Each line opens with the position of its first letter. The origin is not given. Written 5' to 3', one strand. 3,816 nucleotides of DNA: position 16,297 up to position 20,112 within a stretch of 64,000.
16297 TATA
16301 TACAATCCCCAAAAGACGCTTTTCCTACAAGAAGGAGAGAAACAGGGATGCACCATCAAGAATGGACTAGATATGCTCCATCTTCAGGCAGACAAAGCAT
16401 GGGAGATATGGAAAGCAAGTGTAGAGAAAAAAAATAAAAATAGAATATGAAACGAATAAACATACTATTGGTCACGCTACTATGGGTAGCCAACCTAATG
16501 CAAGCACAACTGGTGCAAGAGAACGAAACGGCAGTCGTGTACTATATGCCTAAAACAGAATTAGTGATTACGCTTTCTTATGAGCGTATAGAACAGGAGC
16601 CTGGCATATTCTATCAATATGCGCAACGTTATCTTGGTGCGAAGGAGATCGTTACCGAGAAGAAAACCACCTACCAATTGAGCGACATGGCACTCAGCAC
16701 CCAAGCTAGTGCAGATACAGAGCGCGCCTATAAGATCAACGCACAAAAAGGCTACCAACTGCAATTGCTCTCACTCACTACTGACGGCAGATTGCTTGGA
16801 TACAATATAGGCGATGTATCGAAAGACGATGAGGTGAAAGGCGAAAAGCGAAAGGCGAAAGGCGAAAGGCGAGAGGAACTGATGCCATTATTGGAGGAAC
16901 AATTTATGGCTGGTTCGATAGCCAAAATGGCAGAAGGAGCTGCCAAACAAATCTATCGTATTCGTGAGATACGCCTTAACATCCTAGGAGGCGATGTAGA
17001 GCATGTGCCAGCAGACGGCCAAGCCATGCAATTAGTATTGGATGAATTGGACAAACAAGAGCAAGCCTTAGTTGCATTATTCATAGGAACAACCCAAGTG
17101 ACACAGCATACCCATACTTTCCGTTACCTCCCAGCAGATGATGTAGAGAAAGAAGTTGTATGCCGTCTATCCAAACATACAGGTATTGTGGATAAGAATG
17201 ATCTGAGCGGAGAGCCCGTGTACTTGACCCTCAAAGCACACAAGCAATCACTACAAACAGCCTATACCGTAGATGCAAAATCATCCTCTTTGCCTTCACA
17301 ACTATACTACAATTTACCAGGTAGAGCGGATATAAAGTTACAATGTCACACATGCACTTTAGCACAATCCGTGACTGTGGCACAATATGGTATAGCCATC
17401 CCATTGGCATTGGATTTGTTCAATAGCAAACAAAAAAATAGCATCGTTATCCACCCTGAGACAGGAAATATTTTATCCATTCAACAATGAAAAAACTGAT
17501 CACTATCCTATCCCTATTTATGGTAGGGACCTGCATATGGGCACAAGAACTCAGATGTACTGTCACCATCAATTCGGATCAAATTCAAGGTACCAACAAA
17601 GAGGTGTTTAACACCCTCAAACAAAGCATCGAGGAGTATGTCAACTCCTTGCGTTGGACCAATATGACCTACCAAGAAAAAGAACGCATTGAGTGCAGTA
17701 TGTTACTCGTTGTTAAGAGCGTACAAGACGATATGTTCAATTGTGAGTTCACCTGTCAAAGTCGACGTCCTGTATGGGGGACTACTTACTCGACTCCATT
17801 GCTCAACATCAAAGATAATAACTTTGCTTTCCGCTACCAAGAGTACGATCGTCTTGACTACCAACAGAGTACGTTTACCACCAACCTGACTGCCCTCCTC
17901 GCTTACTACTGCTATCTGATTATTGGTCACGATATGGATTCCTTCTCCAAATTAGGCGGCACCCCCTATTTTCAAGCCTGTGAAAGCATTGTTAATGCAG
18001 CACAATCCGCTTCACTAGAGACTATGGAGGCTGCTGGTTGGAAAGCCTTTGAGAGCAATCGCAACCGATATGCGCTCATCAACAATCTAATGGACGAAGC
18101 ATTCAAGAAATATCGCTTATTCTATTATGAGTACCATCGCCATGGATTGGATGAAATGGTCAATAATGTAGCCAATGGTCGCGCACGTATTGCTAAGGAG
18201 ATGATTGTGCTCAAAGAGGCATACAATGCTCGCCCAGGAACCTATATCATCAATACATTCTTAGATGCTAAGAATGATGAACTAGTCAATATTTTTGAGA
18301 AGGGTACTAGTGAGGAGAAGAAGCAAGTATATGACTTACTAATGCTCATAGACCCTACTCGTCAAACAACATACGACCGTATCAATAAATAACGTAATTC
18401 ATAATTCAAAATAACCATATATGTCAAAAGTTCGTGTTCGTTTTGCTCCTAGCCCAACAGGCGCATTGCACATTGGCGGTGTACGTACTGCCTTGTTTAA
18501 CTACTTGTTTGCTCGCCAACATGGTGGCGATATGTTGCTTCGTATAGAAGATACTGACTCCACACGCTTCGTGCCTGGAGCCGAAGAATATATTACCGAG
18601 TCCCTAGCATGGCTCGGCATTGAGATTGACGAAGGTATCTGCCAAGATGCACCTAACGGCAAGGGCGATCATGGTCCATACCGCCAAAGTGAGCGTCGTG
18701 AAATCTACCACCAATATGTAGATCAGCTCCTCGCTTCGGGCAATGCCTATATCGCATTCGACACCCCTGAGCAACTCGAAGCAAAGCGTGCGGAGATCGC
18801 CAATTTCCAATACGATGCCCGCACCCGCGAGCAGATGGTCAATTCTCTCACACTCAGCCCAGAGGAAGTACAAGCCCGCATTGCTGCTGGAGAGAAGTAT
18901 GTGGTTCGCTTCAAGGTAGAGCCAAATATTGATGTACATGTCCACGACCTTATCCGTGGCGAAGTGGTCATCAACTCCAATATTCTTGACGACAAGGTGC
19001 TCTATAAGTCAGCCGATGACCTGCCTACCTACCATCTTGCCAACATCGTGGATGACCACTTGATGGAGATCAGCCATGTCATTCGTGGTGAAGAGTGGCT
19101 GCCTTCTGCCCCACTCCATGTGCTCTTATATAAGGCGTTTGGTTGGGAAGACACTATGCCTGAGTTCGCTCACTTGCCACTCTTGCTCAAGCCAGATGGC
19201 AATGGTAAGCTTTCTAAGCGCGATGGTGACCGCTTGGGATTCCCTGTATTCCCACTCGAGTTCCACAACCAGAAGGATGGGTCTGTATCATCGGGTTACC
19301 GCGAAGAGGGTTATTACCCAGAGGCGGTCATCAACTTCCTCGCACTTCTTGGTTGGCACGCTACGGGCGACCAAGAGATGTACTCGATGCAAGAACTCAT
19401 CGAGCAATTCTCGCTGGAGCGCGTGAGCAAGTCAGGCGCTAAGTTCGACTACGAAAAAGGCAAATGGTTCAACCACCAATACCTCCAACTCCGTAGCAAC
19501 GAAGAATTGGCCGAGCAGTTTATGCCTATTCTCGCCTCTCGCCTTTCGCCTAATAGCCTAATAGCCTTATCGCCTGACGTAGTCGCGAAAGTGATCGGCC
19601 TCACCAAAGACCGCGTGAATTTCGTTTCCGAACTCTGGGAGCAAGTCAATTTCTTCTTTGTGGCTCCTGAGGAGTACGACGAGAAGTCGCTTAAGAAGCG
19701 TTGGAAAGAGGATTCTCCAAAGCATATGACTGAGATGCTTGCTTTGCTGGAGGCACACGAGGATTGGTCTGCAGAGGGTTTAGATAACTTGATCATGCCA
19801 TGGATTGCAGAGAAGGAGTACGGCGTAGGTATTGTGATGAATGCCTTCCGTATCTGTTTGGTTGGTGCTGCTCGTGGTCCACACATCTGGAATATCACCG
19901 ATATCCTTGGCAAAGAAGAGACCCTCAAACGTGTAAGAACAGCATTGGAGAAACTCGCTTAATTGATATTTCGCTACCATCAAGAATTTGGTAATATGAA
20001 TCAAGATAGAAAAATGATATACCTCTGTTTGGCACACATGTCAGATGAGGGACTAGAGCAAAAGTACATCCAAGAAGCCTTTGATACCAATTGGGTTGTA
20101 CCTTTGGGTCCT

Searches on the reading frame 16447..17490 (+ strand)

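Call 42: search_protein_families(library=pfam, proteins=[window:16447-17490:+], max_evalue=0.001)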
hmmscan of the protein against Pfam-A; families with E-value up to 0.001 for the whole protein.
window:16447-17490:+ (347 aa): 1 family
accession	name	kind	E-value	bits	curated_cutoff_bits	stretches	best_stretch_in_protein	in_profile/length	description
PF16115.10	DUF4831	-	1.4e-89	300.8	27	1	30-342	3-317/318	Domain of unknown function (DUF4831)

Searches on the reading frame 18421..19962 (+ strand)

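Call 42: search_protein_families(library=pfam, proteins=[window:18421-19962:+], max_evalue=0.001)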
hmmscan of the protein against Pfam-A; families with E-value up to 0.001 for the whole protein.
window:18421-19962:+ (513 aa): 2 families
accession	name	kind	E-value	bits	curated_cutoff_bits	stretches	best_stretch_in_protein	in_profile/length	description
PF00749.27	tRNA-synt_1c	-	2.5e-94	316.2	23.4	1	3-346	1-311/314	tRNA synthetases class I (E and Q), catalytic domain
PF19269.4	Anticodon_2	-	3.4e-33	115.5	23.6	1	363-509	2-141/141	Anticodon binding domain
